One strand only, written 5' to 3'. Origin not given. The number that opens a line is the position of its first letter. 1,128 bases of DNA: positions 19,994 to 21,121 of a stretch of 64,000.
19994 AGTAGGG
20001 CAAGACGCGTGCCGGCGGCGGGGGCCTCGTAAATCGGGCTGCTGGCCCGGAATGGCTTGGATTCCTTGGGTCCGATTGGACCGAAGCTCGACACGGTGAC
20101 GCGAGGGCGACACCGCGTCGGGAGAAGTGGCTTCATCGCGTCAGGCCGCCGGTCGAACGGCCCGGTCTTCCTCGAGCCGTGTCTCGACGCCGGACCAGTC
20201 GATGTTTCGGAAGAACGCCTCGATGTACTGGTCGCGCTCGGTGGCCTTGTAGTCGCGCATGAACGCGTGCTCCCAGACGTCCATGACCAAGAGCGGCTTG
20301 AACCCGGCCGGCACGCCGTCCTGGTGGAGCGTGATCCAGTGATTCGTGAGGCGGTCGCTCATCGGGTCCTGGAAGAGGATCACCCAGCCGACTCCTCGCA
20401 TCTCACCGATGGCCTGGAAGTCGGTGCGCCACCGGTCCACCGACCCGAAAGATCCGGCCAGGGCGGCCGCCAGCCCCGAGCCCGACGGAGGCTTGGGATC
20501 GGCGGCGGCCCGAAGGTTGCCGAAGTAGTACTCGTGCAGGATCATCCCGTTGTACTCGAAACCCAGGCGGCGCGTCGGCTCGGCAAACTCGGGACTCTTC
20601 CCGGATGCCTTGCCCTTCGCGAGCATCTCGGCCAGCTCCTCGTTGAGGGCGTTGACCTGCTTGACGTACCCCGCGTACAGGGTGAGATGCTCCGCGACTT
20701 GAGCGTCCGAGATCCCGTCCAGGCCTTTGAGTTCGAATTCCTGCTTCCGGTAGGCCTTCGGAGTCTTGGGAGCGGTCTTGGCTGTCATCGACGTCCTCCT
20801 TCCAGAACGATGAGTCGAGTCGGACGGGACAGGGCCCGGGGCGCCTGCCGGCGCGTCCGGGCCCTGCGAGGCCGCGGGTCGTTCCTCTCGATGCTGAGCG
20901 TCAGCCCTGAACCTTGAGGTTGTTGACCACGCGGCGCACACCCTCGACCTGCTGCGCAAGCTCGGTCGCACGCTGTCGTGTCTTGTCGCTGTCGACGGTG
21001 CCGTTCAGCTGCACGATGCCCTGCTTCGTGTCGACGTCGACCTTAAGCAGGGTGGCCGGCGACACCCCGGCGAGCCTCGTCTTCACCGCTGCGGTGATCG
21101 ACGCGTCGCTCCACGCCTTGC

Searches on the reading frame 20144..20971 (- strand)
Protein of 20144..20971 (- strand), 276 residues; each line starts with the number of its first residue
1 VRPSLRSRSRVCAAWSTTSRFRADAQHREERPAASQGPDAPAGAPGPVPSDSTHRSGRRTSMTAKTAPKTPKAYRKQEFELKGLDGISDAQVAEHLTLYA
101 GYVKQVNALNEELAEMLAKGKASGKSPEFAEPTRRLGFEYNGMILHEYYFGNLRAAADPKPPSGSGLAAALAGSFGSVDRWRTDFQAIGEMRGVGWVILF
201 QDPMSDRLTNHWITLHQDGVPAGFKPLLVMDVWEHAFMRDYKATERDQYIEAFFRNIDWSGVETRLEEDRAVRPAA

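Call 27: search_protein_families(library=pfam, max_evalue=0.001, proteins=[window:20144-20971:-])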
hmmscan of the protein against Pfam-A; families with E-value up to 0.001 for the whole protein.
window:20144-20971:- (276 aa): 1 family
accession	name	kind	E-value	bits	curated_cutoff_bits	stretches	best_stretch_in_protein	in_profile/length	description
PF02777.23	Sod_Fe_C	-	6.5e-23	81.2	20.9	1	166-265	4-102/102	Iron/manganese superoxide dismutases, C-terminal domain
